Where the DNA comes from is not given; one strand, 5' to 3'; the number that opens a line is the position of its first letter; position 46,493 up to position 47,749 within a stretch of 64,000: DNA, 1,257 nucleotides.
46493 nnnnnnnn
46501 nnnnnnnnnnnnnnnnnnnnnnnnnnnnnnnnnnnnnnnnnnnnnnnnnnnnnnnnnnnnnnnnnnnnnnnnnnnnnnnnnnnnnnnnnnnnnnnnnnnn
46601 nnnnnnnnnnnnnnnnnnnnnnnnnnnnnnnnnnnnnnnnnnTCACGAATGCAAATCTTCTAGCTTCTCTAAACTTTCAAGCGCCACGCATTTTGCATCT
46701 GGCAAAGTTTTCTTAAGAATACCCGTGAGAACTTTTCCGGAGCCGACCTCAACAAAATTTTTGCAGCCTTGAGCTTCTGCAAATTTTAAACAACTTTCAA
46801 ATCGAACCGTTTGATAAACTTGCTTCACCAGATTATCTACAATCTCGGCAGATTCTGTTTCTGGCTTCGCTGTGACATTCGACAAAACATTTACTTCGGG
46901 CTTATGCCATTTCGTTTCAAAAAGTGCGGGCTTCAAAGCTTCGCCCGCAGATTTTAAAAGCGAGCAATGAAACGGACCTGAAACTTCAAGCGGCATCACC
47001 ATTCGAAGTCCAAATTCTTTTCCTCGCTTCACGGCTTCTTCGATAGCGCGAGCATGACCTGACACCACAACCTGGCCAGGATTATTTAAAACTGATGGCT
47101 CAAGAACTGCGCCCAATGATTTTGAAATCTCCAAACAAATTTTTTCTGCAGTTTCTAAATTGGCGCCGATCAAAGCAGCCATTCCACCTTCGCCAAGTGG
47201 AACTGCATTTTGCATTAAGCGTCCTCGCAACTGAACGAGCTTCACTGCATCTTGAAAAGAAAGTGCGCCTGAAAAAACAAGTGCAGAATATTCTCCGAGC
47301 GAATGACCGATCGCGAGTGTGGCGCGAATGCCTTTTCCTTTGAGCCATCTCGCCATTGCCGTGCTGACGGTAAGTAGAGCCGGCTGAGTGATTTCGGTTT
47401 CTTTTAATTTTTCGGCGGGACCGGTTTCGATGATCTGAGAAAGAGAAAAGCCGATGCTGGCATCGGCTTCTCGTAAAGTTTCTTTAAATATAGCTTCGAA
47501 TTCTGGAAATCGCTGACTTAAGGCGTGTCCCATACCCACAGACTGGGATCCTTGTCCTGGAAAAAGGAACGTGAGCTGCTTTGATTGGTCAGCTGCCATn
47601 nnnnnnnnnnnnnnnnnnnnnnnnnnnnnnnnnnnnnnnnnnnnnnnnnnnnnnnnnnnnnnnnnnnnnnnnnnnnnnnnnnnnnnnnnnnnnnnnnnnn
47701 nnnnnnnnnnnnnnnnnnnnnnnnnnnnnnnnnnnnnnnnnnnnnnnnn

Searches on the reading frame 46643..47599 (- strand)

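Call 66: search_protein_families(library=pfam, proteins=[window:46643-47599:-], max_evalue=0.0001)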
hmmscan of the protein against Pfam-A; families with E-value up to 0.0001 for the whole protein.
window:46643-47599:- (318 aa): 1 family
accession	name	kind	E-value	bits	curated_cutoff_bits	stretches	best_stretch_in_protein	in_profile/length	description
PF00698.26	Acyl_transf_1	-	3.2e-46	158.7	32.7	1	10-302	1-282/319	Acyl transferase domain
